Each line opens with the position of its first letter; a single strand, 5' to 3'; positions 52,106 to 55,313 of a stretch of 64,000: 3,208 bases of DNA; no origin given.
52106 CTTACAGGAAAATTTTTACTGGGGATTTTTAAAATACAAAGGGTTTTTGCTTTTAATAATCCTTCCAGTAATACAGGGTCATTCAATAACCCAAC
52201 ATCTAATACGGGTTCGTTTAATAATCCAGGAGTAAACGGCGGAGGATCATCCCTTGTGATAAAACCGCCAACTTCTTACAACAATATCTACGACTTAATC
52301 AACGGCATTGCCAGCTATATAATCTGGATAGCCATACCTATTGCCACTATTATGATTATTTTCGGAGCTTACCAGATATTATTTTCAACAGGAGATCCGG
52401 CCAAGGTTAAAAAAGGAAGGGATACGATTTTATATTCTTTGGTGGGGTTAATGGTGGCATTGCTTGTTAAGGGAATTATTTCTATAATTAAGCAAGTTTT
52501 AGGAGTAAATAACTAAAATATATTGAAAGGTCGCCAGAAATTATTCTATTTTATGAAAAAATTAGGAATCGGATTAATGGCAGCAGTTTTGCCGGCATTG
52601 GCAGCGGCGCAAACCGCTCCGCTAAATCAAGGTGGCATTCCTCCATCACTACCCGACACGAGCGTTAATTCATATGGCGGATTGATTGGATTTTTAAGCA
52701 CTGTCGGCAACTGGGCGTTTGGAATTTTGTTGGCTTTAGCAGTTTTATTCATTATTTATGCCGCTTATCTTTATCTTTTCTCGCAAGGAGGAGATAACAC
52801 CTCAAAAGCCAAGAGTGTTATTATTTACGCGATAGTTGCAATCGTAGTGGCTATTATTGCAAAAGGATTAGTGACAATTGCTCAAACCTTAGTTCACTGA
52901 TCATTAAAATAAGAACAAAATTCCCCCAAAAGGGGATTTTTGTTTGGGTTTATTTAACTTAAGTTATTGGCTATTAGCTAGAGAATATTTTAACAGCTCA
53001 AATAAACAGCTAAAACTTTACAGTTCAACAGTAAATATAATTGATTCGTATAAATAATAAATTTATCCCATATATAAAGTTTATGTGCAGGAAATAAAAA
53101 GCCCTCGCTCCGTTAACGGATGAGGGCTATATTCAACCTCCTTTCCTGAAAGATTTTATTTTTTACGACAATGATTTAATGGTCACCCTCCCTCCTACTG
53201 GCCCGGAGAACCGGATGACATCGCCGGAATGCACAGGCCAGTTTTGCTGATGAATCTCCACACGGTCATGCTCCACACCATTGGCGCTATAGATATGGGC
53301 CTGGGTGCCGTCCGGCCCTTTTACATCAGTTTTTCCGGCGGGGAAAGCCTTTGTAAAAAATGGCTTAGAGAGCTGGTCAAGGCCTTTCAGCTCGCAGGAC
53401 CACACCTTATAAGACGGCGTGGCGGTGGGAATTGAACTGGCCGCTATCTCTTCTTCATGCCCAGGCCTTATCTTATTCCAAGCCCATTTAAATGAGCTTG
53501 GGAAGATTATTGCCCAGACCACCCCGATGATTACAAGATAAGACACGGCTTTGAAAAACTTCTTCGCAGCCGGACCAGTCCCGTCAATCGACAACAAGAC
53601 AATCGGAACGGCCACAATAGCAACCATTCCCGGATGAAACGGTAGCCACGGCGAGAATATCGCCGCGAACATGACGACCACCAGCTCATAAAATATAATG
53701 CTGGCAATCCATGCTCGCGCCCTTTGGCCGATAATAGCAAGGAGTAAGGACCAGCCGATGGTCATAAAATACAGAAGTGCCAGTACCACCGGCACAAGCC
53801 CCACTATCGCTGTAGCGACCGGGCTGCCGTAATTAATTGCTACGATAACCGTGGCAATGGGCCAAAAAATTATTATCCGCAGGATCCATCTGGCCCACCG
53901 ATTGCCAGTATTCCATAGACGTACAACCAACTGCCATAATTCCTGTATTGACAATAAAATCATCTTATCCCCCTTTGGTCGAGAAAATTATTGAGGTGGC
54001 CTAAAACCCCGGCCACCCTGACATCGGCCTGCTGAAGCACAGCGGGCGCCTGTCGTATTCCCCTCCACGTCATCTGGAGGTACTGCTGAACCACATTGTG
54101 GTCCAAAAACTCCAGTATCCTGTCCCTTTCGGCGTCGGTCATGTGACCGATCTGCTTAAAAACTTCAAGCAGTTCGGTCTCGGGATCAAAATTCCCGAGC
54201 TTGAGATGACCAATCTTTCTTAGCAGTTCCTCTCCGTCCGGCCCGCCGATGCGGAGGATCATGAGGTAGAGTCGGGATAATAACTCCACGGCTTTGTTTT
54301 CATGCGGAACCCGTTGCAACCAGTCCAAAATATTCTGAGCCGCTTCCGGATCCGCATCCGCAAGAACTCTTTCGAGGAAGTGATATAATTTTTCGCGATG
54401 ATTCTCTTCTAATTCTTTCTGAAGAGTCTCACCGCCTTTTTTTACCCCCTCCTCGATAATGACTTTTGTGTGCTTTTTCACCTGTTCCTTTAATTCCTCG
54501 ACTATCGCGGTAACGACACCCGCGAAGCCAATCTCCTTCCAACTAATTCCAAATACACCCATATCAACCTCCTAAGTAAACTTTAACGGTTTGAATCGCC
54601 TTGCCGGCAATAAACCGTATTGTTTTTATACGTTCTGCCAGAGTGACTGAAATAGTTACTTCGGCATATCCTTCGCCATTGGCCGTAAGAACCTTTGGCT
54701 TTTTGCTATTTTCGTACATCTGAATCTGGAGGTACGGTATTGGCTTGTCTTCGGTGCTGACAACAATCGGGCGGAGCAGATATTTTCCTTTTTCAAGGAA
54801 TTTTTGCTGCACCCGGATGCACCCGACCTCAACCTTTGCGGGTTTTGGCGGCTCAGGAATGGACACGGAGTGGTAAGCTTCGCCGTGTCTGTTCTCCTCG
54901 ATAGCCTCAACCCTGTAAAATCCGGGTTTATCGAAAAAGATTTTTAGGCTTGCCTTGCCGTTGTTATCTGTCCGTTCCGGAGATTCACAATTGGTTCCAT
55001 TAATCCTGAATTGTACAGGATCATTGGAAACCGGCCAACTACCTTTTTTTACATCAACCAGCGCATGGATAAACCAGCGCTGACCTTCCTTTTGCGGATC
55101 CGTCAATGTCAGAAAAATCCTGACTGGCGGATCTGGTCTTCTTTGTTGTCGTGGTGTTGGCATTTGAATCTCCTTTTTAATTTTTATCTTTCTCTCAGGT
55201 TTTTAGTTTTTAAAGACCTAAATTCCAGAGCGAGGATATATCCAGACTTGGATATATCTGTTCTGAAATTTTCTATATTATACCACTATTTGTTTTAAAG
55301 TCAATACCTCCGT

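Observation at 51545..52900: Three tandem paralogous VirB2/TrbC-like pilin genes without other type IV secretion genes in the window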

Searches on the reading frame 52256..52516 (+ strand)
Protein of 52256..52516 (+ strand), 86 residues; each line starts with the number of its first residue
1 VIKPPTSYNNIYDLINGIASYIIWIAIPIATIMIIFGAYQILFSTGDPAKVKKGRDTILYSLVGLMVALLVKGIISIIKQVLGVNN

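Call 26: find_related_loci(query=A3, collection=genome_contigs, flank=10000)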
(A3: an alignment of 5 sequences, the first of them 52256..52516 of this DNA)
Query A3 (86 aa) in genome_contigs; peptide patterns used: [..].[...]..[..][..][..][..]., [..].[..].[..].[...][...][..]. (x = any residue, [..] = any of these).
589 stretches matched a pattern; 564 encode a relative of the query (tblastn E <= 1e-3); the best 80 are kept; 80 distinct loci.
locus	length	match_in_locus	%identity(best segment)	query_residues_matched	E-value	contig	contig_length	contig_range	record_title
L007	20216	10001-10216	42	7-78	1e-15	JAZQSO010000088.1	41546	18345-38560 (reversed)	MAG: Candidatus Nanosyncoccaceae bacterium isolate T1900045204_TC20190200.MAGScoT_cleanbin_000027 SGB_5330_k141_2376254,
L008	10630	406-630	44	6-80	4e-15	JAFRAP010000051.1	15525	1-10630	Candidatus Saccharibacteria bacterium isolate RGIG2321 Goat_Duodenum.Co__c1318885, whole genome shotgun sequence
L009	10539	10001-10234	38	1-78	3e-14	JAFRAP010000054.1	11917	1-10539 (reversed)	Candidatus Saccharibacteria bacterium isolate RGIG2321 Goat_Duodenum.Co__c1364768, whole genome shotgun sequence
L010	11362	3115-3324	44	13-82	3e-14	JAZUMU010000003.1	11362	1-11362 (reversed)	MAG: Candidatus Nanosyncoccus sp. isolate T1900044890_TS20190356.MAGScoT_cleanbin_000052 SGB_3258_k141_299597, whole gen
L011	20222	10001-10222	41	5-78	4e-14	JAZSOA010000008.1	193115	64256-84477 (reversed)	MAG: Candidatus Nanosyncoccaceae bacterium isolate T1900044549_TS20190015.MAGScoT_cleanbin_000074 SGB_198_k141_363777, w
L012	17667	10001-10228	42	4-78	1e-13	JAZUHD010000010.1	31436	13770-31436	MAG: Candidatus Nanosyncoccus sp. isolate T1900045278_TH20190048.MAGScoT_cleanbin_000027 SGB_5931_k141_1931595, whole ge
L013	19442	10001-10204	46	11-78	1e-13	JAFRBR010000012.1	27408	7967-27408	Candidatus Saccharibacteria bacterium isolate RGIG2349 Goat_Ileum-2__c116785, whole genome shotgun sequence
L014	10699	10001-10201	48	16-78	1e-13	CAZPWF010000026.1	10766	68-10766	MAG TPA_asm: uncultured Candidatus Saccharibacteria bacterium isolate SRP170004_co1_152 genome assembly, contig: NODE_99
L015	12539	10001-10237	42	4-78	1e-13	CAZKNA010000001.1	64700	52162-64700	MAG TPA_asm: uncultured Candidatus Saccharibacteria bacterium isolate SRP278969_co1_602 genome assembly, contig: NODE_26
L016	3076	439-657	47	6-78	1e-13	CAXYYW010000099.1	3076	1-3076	MAG: uncultured bacterium isolate ERR13599001_concoct_77 genome assembly, contig: ERZ24875814.12770, whole genome shotgu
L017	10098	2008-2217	39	9-78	2e-13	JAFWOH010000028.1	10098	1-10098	Candidatus Saccharibacteria bacterium isolate RGIG5921 Sheep_Jejunum.Co__c654151, whole genome shotgun sequence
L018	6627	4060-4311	36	3-86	2e-13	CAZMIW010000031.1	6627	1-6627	MAG TPA_asm: uncultured Candidatus Saccharibacteria bacterium isolate SRP278969_co2_459 genome assembly, contig: NODE_16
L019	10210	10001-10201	43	4-70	2e-13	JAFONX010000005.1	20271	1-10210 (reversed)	Candidatus Saccharibacteria bacterium isolate RGIG639 Dairy_cattle_Jejunum-1__c120355, whole genome shotgun sequence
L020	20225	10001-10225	37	11-85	2e-13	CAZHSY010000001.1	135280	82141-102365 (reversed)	MAG TPA_asm: uncultured Candidatus Saccharibacteria bacterium isolate SRP170004_co1_321 genome assembly, contig: NODE_12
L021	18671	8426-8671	41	5-83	2e-13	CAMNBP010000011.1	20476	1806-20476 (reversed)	MAG: uncultured Candidatus Saccharibacteria bacterium isolate SRR1206671_bin.152_metaWRAP_v1.3_MAG genome assembly, cont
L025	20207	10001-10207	41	10-78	7e-13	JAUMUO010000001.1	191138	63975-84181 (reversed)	MAG: Candidatus Saccharibacteria bacterium isolate S11M_St_32 NODE_1_length_191138_cov_6.864085, whole genome shotgun se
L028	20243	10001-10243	41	3-82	1e-12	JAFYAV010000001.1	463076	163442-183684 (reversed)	Candidatus Saccharibacteria bacterium isolate RGIG6922 Sheep_Rumen-5__c68852, whole genome shotgun sequence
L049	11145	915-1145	38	2-78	3e-12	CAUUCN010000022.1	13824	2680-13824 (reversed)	MAG TPA_asm: uncultured Candidatus Saccharibacteria bacterium isolate ERR10228869_bin.21_MetaWRAP_v1.3_MAG genome assemb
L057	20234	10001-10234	42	5-82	3e-12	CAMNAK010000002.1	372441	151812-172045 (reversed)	MAG: uncultured Candidatus Saccharibacteria bacterium isolate SRR873598_bin.145_metaWRAP_v1.3_MAG genome assembly, conti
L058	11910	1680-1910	38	2-78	3e-12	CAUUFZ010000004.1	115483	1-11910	MAG TPA_asm: uncultured Candidatus Saccharibacteria bacterium isolate ERR10228880_bin.8_MetaWRAP_v1.3_MAG genome assembl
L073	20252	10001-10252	38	1-82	5e-12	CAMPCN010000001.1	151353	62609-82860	MAG: uncultured Candidatus Saccharibacteria bacterium isolate SRR873610_bin.96_metaWRAP_v1.3_MAG genome assembly, contig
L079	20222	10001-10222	41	9-82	6e-12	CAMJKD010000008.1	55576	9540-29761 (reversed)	MAG: uncultured Candidatus Saccharibacteria bacterium isolate SRR12081301_bin.45_metaWRAP_v1.3_MAG genome assembly, cont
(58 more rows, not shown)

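Call 34: search_protein_families(library=pfam, proteins=[L025:5084-8050:-, L012:1806-3626:-, L057:3625-4620:-, L028:3060-4019:-, L073:18567-20189:-, L079:15977-17242:+, L058:6350-7807:-, L049:7814-10483:+], max_evalue=0.001)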
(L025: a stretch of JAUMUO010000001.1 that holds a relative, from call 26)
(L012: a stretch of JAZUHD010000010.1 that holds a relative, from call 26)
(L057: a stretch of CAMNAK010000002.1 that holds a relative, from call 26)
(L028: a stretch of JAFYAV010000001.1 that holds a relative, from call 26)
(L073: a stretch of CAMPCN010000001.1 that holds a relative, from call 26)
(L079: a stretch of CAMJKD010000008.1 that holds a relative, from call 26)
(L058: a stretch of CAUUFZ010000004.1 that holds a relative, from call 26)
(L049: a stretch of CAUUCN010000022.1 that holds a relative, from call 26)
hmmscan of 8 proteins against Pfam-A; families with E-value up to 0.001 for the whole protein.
L025:5084-8050:- (988 aa): 1 family
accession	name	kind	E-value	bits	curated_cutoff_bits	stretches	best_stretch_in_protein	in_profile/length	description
PF22189.2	RickCE_N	-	0.00081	19.6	27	0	524-646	13-126/162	RickCE N-terminal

L012:1806-3626:- (606 aa): 3 families
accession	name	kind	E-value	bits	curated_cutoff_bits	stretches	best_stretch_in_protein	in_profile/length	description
PF19044.6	P-loop_TraG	-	4e-27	95.4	25.8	2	424-565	192-340/413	TraG P-loop domain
PF12846.13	AAA_10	-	4.9e-12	46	27.5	2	455-533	215-295/362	AAA-like domain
PF01935.23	DUF87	-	3e-07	31.2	23.2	1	259-322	27-92/220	Helicase HerA, central domain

L057:3625-4620:- (331 aa): 1 family
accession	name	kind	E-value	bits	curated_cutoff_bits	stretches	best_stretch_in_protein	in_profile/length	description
PF12666.12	PrgI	-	3.1e-11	44.1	27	1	6-90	2-90/91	PrgI family protein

L028:3060-4019:- (319 aa): 0 families

L073:18567-20189:- (540 aa): 1 family
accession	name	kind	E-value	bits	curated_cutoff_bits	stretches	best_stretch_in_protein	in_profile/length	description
PF00118.29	Cpn60_TCP1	-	1.6e-64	218.9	34.3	1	22-518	1-483/490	TCP-1/cpn60 chaperonin family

L079:15977-17242:+ (421 aa): 2 families
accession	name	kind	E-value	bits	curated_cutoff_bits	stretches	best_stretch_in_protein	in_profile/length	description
PF08245.18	Mur_ligase_M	-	3.9e-48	164.5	24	1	41-235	1-199/200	Mur ligase middle domain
PF02875.26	Mur_ligase_C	-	1.2e-24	88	28.4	1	258-390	1-127/127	Mur ligase, glutamate ligase domain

L058:6350-7807:- (485 aa): 2 families
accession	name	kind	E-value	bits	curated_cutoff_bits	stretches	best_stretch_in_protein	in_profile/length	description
PF02397.22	Bac_transf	-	1.8e-68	230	27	1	291-479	1-178/179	Bacterial sugar transferase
PF13727.12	CoA_binding_3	-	3.3e-07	30.9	25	1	77-249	19-169/175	CoA-binding domain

L049:7814-10483:+ (889 aa): 6 families
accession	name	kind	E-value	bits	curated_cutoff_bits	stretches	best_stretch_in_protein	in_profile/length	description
PF00133.28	tRNA-synt_1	-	7.7e-109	364.6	22.7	1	16-580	2-403/414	tRNA synthetases class I (I, L, M and V)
PF09334.17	tRNA-synt_1g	-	4.2e-25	88.8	20.1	3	48-196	6-136/391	tRNA synthetases class I (M)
PF08264.19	Anticodon_1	-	7.9e-24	84.6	25.1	1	640-767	2-140/148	Anticodon-binding domain of tRNA ligase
PF13603.12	tRNA-synt_1_2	-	6e-10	39.3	25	1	266-324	84-142/185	Leucyl-tRNA synthetase, editing domain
PF10458.14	Val_tRNA-synt_C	-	3.8e-06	27.5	25.9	1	826-887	2-63/66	Valyl tRNA synthetase tRNA binding arm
PF01406.26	tRNA-synt_1e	-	3.7e-05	23.7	27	1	504-581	206-282/301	tRNA synthetases class I (C) catalytic domain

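Call 60: find_homologous_proteins(query=A5, max_evalue=1e-10)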
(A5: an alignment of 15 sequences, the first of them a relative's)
Query A5 (15 sequences) (641 aa, profile of the alignment): 8000 proteins with E <= 1e-10 among 8000 candidates; the best 120 are listed.
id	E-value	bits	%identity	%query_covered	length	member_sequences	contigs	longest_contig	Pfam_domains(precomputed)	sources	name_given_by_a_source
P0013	0.0e+0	1304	64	92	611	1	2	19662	PF19044.7,PF01935.24,PF12846.14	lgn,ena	-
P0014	0.0e+0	1302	64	92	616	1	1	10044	PF19044.7,PF01935.24,PF12846.14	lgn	-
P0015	0.0e+0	1299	64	92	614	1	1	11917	PF19044.7,PF01935.24,PF12846.14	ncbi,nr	ncbi:DUF87 domain-containing protein [Candidatus Saccharibacteria bacterium]|nr:DUF87 domain-contain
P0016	0.0e+0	1298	64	92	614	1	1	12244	PF19044.7,PF01935.24,PF12846.14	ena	-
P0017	0.0e+0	1298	63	93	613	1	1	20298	PF19044.7,PF01935.24,PF12846.14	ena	-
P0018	0.0e+0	1297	64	92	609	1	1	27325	PF19044.7,PF01935.24,PF12846.14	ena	-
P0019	0.0e+0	1297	64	92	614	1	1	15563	PF19044.7,PF01935.24,PF12846.14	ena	-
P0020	0.0e+0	1296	63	92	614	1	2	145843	PF19044.7,PF01935.24,PF12846.14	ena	-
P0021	0.0e+0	1296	64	92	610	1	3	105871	PF19044.7,PF01935.24,PF12846.14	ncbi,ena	-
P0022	0.0e+0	1296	64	92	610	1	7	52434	PF19044.7,PF01935.24,PF12846.14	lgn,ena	-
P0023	0.0e+0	1296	64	92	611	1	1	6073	PF19044.7,PF01935.24,PF12846.14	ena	-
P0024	0.0e+0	1296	63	92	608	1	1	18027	PF19044.7,PF01935.24,PF12846.14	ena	-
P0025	0.0e+0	1296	63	92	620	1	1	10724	PF19044.7,PF01935.24,PF12846.14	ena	-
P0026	0.0e+0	1296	63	92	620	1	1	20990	PF19044.7,PF01935.24,PF12846.14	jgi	jgi:type IV secretory pathway VirB4 component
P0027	0.0e+0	1295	64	92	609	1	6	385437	PF19044.7,PF01935.24,PF12846.14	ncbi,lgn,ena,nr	ncbi:DUF87 domain-containing protein [Candidatus Saccharibacteria bacterium]|nr:DUF87 domain-contain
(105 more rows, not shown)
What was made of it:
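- On Patescibacteria T4SS gene cluster: The VirB4 profile search saturated with Saccharibacteria hits (call 60).
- Tried and rejected: I searched with a profile of 15 Saccharibacteria VirB4 sequences and looked for hits on the 276,964- or 236,449-bp contig (call 60).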

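Call 79: search_dna_similar(query=window:52256-52516:+, collection=plasmids, mode=protein, max_evalue=1, max_rows=25)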
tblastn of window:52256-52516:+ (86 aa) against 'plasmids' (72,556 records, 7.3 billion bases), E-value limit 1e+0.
No match.
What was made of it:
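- Tried and rejected: Plasmids. tblastn of the paralog 2 hairpin against 72,556 plasmids found no match (call 79).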

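Call 96: find_related_loci(query=A3, collection=viral_contigs, flank=5000)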
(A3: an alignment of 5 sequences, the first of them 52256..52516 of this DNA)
Query A3 (86 aa) in viral_contigs; peptide patterns used: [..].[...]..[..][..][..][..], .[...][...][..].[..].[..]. (x = any residue, [..] = any of these).
65 stretches matched a pattern, but none encodes a relative of the query by tblastn (E <= 1e-3).
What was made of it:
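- Tried and rejected: A scan found no relative, so there is no sign of phage cargo (call 96).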

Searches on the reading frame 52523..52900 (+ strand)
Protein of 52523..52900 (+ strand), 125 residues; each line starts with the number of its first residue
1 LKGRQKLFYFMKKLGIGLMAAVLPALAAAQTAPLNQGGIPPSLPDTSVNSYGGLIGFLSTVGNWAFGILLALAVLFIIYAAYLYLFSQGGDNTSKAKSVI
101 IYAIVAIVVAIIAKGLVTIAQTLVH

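Call 3: search_protein_families(library=pfam, proteins=[window:52523-52900:+], max_evalue=1)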
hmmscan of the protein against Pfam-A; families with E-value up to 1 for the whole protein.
window:52523-52900:+ (125 aa): 4 families
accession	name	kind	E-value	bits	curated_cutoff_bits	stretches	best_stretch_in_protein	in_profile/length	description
PF18895.5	T4SS_pilin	-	6.1e-08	33.1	26.6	1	57-119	8-70/71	Type IV secretion system pilin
PF01578.25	Cytochrom_C_asm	-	0.0081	16.3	29.9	1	73-122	162-209/212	Cytochrome C assembly protein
PF02364.21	Glucan_synthase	-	0.18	10.4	37.2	1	67-120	754-808/819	1,3-beta-glucan synthase component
PF00122.25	E1-E2_ATPase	-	0.68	9.9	28.1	1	66-122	118-169/181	E1-E2 ATPase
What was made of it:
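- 52553..52900 (+): Pilin type C (115 aa from ATG 52553; the ORF opens at TTG 52523): canonical signal peptide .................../Q followed by a two-helix hairpin. PF18895 at 33.1 bits (call 3).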

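Call 4: search_protein_families(library=ncbifam, proteins=[window:52523-52900:+], max_evalue=1)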
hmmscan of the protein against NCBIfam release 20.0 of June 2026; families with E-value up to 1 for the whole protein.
window:52523-52900:+ (125 aa): 3 families
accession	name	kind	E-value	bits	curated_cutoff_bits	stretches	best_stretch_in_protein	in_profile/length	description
NF045849.1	ICE_MMCAP2_0565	equivalog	3e-05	23.6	40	1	56-120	11-76/80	Mbov_0395 family pilin-like conjugal transfer protein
TIGR01297.1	CDF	superfamily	0.012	14.9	82.35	1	61-113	73-123/285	cation diffusion facilitator family transporter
NF045994.1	MAG4530_fam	subfamily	0.75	8.6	50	1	66-115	34-83/441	MAG4530 family protein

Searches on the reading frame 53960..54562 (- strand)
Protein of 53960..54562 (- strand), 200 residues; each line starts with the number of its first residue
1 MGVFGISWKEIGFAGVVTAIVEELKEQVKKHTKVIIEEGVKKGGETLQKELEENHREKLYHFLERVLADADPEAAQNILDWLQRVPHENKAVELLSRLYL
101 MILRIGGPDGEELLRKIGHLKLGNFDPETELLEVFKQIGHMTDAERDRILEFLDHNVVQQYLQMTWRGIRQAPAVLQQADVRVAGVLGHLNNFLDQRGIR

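Call 9: search_protein_families(library=pfam, proteins=[window:53960-54562:-], max_evalue=0.01)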
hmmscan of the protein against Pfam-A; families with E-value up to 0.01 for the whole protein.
window:53960-54562:- (200 aa): 0 families

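Call 90: search_protein_families(library=phrogs, proteins=[window:53960-54562:-], max_evalue=0.01)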
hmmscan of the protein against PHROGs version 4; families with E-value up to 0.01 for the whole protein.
window:53960-54562:- (200 aa): 1 family
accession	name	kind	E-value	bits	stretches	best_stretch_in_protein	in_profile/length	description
phrog_2570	-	unknown function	0.01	16.9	0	136-184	3-53/65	-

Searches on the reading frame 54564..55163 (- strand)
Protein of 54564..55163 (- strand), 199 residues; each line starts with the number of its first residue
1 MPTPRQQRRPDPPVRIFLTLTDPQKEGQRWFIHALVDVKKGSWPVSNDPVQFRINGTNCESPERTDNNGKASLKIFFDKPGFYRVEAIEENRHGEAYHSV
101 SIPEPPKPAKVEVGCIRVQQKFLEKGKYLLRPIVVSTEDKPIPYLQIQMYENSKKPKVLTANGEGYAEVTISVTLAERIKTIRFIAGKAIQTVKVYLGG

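Call 9: search_protein_families(library=pfam, proteins=[window:54564-55163:-], max_evalue=0.01)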
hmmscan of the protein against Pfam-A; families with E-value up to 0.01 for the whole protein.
window:54564-55163:- (199 aa): 3 families
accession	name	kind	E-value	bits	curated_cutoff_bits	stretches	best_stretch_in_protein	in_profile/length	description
PF02369.22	Big_1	-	2.1e-06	28.2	34.9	1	44-93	32-84/93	Bacterial Ig-like domain (group 1)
PF17789.7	MG4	-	0.0043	17.7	24.7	0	31-75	17-60/95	Macroglobulin domain MG4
PF16640.11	Big_3_5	-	0.0047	17.9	35.5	0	27-87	11-67/88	Bacterial Ig-like domain (group 3)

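Call 90: search_protein_families(library=phrogs, proteins=[window:54564-55163:-], max_evalue=0.01)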
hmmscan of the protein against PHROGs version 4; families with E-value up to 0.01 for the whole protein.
window:54564-55163:- (199 aa): 0 families
